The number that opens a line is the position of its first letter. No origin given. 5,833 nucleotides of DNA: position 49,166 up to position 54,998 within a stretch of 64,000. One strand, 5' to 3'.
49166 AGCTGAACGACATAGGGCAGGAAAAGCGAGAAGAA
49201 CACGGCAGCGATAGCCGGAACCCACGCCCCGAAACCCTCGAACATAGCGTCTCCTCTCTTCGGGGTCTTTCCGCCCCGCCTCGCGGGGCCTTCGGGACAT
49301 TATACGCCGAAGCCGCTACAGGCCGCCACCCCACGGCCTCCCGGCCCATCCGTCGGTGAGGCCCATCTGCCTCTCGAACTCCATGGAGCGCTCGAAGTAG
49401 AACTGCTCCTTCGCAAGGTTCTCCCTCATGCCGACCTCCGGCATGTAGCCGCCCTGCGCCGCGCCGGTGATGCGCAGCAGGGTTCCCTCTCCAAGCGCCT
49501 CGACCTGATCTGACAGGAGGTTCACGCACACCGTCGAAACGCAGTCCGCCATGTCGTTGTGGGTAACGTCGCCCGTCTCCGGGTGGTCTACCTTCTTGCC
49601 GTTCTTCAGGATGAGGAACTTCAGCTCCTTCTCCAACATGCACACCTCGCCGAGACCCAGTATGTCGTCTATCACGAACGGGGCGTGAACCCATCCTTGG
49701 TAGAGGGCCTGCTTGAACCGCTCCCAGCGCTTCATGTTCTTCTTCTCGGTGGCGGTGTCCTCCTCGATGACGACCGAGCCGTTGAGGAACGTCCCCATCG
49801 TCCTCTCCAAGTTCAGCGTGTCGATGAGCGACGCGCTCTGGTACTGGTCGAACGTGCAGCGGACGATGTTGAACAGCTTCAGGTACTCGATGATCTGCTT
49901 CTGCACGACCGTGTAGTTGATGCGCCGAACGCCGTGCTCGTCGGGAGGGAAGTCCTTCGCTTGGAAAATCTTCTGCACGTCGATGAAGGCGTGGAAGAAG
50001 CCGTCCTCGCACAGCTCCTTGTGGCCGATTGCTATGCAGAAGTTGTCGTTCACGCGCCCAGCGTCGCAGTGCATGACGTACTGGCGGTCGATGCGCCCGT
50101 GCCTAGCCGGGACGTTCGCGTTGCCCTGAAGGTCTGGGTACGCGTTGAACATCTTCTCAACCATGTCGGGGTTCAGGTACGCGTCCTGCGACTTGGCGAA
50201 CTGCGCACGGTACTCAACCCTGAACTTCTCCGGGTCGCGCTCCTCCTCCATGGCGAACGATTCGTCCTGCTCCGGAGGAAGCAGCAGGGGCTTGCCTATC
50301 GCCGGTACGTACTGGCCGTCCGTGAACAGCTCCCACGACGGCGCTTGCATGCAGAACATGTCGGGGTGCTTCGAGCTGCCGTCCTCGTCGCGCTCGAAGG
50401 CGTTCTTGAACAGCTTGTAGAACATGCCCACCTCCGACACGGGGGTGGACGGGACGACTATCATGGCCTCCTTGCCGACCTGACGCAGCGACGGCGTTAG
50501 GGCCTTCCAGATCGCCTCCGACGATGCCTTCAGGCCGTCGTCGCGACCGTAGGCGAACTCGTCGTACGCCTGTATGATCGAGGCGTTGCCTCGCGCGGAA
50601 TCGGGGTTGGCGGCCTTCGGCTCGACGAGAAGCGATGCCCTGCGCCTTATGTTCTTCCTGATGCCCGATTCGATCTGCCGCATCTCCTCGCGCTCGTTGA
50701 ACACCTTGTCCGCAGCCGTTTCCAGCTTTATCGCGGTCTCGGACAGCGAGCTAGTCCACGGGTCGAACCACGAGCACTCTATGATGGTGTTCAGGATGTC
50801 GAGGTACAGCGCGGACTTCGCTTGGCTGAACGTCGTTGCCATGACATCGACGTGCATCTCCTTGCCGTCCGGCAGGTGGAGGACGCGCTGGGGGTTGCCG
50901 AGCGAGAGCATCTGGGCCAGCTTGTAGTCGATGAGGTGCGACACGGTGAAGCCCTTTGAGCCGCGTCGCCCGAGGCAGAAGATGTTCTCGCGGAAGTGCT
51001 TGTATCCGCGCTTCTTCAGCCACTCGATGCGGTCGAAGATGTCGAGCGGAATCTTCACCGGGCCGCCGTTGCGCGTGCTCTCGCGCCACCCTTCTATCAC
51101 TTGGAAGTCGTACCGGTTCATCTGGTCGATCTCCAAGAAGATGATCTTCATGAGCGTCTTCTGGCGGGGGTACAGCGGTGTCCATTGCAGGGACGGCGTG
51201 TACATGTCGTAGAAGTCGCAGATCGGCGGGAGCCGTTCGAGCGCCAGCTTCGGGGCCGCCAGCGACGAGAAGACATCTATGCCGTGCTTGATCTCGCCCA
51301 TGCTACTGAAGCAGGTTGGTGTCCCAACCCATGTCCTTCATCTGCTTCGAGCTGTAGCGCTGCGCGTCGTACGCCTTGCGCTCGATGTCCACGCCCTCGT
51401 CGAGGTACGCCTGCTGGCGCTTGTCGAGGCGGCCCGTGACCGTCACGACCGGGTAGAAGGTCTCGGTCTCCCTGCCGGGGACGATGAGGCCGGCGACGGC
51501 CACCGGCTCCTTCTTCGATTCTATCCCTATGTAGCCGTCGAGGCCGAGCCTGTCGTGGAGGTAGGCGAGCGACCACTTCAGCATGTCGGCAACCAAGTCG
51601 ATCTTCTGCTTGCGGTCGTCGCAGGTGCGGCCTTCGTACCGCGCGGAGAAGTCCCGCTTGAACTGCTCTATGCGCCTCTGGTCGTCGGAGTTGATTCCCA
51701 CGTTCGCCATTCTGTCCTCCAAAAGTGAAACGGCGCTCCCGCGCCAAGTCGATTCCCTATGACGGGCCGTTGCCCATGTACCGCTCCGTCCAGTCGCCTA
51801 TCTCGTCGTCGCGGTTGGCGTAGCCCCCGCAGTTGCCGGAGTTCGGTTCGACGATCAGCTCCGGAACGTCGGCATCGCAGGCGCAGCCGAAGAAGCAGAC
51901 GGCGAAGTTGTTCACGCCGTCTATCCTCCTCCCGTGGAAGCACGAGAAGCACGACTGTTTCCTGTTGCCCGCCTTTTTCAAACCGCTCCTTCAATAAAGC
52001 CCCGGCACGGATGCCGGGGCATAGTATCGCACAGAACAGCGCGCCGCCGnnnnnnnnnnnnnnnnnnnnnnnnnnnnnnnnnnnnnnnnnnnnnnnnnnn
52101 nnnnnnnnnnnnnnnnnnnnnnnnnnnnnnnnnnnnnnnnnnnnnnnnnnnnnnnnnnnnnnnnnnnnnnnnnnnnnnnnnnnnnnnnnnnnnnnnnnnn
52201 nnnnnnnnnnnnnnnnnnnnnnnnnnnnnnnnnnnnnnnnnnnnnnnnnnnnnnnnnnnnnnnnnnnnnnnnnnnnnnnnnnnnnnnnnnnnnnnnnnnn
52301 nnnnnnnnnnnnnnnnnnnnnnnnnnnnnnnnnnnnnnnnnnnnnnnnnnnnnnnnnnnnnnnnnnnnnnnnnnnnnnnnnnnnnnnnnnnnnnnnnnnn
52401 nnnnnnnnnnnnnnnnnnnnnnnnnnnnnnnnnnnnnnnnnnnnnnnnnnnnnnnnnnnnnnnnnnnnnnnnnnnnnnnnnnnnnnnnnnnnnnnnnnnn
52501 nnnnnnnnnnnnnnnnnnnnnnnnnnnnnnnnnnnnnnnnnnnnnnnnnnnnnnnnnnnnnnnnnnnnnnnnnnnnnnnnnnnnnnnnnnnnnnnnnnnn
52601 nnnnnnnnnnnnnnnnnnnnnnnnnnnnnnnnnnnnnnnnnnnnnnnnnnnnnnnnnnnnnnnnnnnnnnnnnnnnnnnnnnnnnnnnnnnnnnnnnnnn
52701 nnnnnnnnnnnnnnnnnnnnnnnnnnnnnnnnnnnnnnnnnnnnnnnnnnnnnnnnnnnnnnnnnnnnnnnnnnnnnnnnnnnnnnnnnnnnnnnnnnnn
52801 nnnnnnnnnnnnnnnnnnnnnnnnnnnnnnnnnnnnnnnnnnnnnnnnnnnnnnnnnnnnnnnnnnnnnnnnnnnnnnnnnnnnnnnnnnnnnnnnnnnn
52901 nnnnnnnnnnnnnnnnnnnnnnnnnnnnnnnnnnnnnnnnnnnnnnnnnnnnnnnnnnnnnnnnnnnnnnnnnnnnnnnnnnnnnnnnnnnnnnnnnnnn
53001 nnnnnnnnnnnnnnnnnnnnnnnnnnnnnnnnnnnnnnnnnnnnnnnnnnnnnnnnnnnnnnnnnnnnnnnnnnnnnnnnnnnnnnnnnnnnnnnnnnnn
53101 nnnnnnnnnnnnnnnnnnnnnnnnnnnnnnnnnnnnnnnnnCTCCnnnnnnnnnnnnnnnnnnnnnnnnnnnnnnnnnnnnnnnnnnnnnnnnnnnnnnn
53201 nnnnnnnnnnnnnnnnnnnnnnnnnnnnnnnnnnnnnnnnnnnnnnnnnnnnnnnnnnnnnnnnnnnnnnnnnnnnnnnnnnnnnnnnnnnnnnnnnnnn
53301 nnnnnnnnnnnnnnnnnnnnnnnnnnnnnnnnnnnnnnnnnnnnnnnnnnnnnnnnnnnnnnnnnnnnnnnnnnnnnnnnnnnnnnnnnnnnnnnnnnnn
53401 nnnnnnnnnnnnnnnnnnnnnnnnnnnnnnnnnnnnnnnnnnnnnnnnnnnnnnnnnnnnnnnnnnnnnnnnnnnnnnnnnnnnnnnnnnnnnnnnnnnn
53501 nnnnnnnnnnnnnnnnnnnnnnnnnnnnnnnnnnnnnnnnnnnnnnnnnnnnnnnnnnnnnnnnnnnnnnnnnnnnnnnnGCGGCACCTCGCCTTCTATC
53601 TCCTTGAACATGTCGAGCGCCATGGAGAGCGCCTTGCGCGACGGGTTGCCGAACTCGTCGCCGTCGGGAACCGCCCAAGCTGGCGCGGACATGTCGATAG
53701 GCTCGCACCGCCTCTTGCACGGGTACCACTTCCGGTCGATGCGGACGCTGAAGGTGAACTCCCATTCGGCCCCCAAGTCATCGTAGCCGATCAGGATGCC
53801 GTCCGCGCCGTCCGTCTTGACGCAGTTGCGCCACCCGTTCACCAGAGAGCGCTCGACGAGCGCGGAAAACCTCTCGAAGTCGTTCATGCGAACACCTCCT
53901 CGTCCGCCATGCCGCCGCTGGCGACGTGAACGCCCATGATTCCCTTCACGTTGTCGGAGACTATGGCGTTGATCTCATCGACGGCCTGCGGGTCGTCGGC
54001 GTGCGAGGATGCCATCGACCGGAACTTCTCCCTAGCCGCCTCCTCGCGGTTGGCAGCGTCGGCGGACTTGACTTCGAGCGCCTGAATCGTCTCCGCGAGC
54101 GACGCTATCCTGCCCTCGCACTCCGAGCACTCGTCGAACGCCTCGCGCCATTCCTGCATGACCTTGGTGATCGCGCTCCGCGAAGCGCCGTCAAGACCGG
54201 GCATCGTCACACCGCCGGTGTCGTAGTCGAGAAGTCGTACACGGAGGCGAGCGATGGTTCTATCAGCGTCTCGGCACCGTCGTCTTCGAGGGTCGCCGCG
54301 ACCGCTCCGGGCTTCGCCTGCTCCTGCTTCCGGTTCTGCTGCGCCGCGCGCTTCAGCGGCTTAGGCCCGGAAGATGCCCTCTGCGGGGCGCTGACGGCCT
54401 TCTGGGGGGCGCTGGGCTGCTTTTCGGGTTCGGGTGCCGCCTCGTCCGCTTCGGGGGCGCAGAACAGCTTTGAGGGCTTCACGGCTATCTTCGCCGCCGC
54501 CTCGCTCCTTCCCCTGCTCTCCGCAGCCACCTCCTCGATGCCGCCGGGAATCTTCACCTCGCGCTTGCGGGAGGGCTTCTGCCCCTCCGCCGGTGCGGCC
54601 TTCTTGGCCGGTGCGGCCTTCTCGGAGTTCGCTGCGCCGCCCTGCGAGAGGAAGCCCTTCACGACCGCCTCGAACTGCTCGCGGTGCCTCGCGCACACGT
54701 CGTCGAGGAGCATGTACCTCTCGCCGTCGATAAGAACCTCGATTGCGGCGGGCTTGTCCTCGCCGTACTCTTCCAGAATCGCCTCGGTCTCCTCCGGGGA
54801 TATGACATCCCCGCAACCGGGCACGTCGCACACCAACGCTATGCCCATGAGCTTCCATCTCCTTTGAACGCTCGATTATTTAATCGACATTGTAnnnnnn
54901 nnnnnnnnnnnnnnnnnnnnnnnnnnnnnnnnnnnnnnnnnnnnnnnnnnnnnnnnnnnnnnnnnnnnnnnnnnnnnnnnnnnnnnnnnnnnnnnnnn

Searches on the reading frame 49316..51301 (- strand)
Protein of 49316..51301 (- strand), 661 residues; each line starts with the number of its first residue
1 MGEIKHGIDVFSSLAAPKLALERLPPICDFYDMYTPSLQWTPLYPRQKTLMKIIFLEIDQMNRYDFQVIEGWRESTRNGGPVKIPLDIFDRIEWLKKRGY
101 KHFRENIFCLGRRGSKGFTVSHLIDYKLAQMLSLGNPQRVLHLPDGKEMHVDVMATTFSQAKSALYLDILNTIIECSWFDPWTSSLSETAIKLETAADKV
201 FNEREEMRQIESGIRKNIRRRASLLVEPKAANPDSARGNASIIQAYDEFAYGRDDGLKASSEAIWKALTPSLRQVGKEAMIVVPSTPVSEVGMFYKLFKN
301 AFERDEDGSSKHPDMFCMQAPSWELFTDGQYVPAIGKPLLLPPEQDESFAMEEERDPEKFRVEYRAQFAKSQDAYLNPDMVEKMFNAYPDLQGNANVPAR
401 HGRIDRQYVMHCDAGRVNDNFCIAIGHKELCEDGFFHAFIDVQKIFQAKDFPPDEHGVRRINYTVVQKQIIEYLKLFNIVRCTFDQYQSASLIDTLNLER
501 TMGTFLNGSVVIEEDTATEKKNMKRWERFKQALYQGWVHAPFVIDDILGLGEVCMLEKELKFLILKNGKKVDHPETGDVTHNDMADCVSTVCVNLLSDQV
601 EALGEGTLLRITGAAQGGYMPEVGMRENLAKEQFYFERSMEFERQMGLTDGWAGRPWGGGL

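Call 29: search_dna_similar(query=window:49316-51301:-, collection=phages, mode=protein, max_rows=25)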
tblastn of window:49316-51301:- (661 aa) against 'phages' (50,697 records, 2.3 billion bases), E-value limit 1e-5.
Records with a match: 276; places in all: 276; records where one place covers at least 80% of the query: 234.
Best place of each record, by identity: >=99% 1; <60% 275.
By first word of the organism name: Mycobacterium 210; Streptomyces 17; Rhodococcus 11; Gordonia 9; Pseudomonas 9; Microcystis 8; Xanthomonas 4; Synechococcus 2; Eggerthella 1; Mycolicibacterium 1; and 4 more.
By host as written in the record: Mycobacterium smegmatis mc2 155 160; Mycobacterium smegmatis mc#155 26; Streptomyces griseus ATCC 10137 10; Pseudomonas putida KT2440 and Paw85 9; Rhodococcus erythropolis RIA 643 8; Mycobacterium sp. 7; - 7; Gordonia terrae 3612 6; and 22 more.
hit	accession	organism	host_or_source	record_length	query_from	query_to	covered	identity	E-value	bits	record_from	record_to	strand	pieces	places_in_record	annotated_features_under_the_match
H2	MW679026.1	Eggerthella phage LE2-3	Eggerthella lenta DSM 2243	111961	1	661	100%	100.0%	0e+0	1384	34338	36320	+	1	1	terminase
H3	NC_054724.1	Rhodococcus phage Finch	Rhodococcus erythropolis RIA 643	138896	11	601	89%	34.1%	1e-81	288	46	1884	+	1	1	1: terminase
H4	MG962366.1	Rhodococcus phage Finch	Rhodococcus erythropolis RIA 643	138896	11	601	89%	34.1%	1e-81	288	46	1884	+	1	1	1: terminase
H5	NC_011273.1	Mycobacterium phage Myrna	Mycobacterium smegmatis str. MC2 155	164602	9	630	94%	32.1%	9e-71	256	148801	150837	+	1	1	246: gp246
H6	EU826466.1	Mycobacterium phage Myrna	Mycobacterium sp.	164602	9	630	94%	32.1%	9e-71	256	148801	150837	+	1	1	246: hypothetical protein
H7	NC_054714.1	Mycobacterium phage Phabba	Mycobacterium smegmatis mc2 155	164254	9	630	94%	31.9%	1e-73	265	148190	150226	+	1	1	terminase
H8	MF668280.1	Mycobacterium phage Phabba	Mycobacterium smegmatis mc2 155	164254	9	630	94%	31.9%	1e-73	265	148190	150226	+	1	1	terminase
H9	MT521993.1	Gordonia phage RedWattleHog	Gordonia terrae 3612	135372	43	601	85%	35.1%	8e-88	306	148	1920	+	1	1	1: terminase large subunit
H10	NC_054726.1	Gordonia phage Stormageddon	Gordonia terrae CAG3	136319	43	601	85%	35.1%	8e-88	306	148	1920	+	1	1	1: terminase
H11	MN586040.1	Gordonia phage Stormageddon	Gordonia terrae CAG3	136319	43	601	85%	35.1%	8e-88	306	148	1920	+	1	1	1: terminase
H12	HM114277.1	Rhodococcus phage E3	Rhodococcus equi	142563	43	615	87%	34.0%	1e-79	282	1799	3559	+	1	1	gp5: putative terminase large subunit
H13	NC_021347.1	Rhodococcus phage E3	Rhodococcus equi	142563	43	615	87%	34.0%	1e-79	282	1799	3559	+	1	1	gp5: putative terminase large subunit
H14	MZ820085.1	Mycobacterium phage ScoobyDoobyDoo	Mycobacterium smegmatis mc2 155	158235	11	606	90%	32.0%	1e-70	255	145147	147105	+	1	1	242: terminase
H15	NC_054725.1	Gordonia phage Skog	Gordonia terrae 3612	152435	36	633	90%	31.4%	1e-69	253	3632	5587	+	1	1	6: terminase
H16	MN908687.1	Gordonia phage Skog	Gordonia terrae 3612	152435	36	633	90%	31.4%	1e-69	253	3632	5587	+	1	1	6: terminase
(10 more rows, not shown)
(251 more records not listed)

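Call 30: find_related_loci(query=window:49316-51301:-, collection=viral_contigs, flank=10000)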
Query window:49316-51301:- (661 aa) in viral_contigs; peptide patterns used: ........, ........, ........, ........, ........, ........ (x = any residue, [..] = any of these).
3 stretches matched a pattern; 1 encode a relative of the query (tblastn E <= 1e-3); 1 distinct loci.
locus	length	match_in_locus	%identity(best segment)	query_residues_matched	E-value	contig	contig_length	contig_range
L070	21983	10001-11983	100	1-661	0e+0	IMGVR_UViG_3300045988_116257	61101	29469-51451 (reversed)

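Call 47: find_homologous_proteins(query=window:49316-51301:-, max_evalue=1e-30)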
Query window:49316-51301:- (661 aa): 53 proteins with E <= 1e-30 among 5769 candidates.
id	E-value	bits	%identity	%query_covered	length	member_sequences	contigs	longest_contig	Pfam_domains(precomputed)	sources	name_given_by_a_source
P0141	0.0e+0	1540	100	100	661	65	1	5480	PF27249.1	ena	-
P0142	0.0e+0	1522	98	89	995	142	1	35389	PF27249.1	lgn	-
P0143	0.0e+0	1401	89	100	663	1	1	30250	PF27249.1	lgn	-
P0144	0.0e+0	1104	70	100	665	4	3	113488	PF27249.1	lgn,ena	-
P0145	0.0e+0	1068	68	100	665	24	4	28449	PF27249.1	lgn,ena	-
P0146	9.4e-243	825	54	99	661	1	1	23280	PF27249.1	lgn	-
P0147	1.8e-186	639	47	96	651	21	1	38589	PF27249.1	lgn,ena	-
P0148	7.4e-171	588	43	98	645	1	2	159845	PF27249.1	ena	-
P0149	1.8e-168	580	45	93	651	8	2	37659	PF27249.1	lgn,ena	-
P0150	1.4e-154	534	40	97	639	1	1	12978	PF27249.1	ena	-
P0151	2.1e-91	325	35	90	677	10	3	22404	PF27249.1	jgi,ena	jgi:hypothetical protein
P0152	1.4e-87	313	35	87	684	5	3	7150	-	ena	-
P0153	1.2e-84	303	35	90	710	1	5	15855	-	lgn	-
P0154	8.2e-84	300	34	90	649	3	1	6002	PF27249.1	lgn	-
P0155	5.0e-82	294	33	94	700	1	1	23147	-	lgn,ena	-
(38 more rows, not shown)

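Call 48: find_encoding_contigs(protein=P0146, flank=10000, max_places=1)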
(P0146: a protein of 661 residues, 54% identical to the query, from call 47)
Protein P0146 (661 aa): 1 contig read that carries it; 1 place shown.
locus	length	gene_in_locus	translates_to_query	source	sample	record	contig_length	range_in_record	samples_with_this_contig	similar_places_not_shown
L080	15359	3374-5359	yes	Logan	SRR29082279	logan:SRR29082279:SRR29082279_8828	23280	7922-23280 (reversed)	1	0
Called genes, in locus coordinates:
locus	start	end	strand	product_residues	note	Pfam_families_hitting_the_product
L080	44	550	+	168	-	-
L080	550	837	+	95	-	-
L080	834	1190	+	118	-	-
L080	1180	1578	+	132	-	-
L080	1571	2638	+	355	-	-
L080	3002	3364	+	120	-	-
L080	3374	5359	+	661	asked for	PF27249:MJ0330_N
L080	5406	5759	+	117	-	-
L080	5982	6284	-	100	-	-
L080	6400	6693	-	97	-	PF02643:DUF192 (weak)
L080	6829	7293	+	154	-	PF12708:Pect-lyase_RHGA_epim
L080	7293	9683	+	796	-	-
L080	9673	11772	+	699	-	-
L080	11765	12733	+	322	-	-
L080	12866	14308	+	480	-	-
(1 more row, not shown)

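Call 49: find_encoding_contigs(protein=P0144, flank=10000, max_places=2)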
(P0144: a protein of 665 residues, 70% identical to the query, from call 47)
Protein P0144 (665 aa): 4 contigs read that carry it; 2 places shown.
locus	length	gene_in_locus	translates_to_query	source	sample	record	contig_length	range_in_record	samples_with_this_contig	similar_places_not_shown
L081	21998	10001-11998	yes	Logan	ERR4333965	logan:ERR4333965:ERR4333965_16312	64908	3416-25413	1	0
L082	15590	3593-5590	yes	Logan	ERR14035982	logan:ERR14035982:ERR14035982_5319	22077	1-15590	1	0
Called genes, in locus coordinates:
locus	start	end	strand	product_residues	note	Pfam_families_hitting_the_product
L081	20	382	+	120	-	-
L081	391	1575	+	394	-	PF01139:RtcB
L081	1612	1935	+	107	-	-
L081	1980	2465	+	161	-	-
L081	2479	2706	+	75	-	-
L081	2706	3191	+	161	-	-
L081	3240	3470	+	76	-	-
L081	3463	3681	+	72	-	PF24729:Acb2_Tad1_hairpin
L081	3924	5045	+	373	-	-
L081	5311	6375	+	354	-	-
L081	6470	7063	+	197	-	-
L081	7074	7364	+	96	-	-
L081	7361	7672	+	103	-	-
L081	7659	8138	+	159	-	-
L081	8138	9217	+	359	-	-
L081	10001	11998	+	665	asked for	PF27249:MJ0330_N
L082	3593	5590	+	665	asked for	PF27249:MJ0330_N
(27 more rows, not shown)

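Call 50: find_encoding_contigs(protein=P0147, flank=10000, max_places=1)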
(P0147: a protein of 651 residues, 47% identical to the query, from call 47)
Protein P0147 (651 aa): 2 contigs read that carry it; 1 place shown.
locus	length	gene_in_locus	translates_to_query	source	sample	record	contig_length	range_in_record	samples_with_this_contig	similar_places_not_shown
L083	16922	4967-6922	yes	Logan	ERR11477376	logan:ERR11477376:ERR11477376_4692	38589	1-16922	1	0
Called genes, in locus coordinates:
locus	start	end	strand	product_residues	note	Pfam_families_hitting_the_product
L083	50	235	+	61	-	-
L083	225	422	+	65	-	-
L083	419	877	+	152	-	-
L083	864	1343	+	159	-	-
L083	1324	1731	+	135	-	-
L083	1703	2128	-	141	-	-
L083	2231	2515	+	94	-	-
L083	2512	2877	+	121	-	-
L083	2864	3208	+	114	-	-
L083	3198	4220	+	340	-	-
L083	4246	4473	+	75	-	-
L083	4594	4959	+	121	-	-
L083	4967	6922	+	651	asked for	PF27249:MJ0330_N (weak)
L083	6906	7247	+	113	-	PF02643:DUF192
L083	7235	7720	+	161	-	PF12708:Pect-lyase_RHGA_epim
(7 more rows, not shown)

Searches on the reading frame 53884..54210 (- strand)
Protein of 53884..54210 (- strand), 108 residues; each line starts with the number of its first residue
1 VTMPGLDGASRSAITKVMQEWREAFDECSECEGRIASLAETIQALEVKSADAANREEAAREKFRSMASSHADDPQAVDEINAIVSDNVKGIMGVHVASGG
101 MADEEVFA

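Call 31: search_protein_families(library=pfam, proteins=[window:53884-54210:-], max_evalue=0.05)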
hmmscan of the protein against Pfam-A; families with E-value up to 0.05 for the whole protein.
window:53884-54210:- (108 aa): 4 families
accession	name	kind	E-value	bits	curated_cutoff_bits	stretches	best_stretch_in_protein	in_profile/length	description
PF00261.25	Tropomyosin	-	0.0085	16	38.6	1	22-66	142-186/242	Tropomyosin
PF17675.6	APG6_N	-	0.011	16.6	45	1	10-82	51-123/132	Apg6 coiled-coil region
PF07321.17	YscO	-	0.02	15.3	28.8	1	29-84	69-124/149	Type III secretion protein YscO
PF09762.14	CCDC93_CC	-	0.049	13.1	30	0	28-94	224-285/429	CCDC93 coiled-coil domain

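Call 32: search_protein_families(library=phrogs, proteins=[window:53884-54210:-], max_evalue=0.01)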
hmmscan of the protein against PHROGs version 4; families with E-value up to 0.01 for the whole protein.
window:53884-54210:- (108 aa): 0 families

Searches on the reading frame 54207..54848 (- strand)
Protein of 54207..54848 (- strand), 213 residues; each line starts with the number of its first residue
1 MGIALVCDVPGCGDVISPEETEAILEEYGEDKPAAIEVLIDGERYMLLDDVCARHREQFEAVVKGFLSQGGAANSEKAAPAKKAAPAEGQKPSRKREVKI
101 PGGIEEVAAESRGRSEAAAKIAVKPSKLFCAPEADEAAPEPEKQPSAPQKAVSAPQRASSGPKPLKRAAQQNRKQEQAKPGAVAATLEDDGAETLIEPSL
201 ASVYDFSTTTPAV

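Call 31: search_protein_families(library=pfam, proteins=[window:54207-54848:-], max_evalue=0.05)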
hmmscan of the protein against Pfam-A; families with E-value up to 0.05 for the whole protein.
window:54207-54848:- (213 aa): 0 families

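Call 32: search_protein_families(library=phrogs, proteins=[window:54207-54848:-], max_evalue=0.01)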
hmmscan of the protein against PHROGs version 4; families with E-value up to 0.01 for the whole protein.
window:54207-54848:- (213 aa): 0 families

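Call 82: search_solved_structures(query=A2, max_evalue=1)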
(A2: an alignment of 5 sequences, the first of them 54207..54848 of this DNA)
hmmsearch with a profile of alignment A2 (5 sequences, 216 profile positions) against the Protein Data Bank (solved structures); distinct sequences matched with E-value up to 1: 0.

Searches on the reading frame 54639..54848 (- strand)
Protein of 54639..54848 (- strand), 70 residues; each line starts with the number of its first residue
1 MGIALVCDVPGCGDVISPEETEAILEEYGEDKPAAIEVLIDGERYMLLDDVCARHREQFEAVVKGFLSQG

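Call 92: predict_structure(protein=window:54639-54848:-)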
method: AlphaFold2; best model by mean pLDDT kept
length: 70 residues; sequences in the alignment: 1
mean_pLDDT: 48.6   pTM: 0.32
mean pLDDT of the five models: 48.6, 45.9, 45.6, 43.6, 43.5
residues with pLDDT >= 90: 0; 70-90: 0; 50-70: 36; < 50: 34
segments of 3 or more residues with pLDDT < 50: 1-15, 32-37, 67-70
pLDDT, mean of each block of 10 residues (from residue 1): 36 49 56 49 52 51 48
secondary structure, 60 per line:
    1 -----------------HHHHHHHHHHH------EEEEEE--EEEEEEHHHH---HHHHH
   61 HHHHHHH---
elements in order: H18-28 E35-40 E43-48 H49-52 H56-67
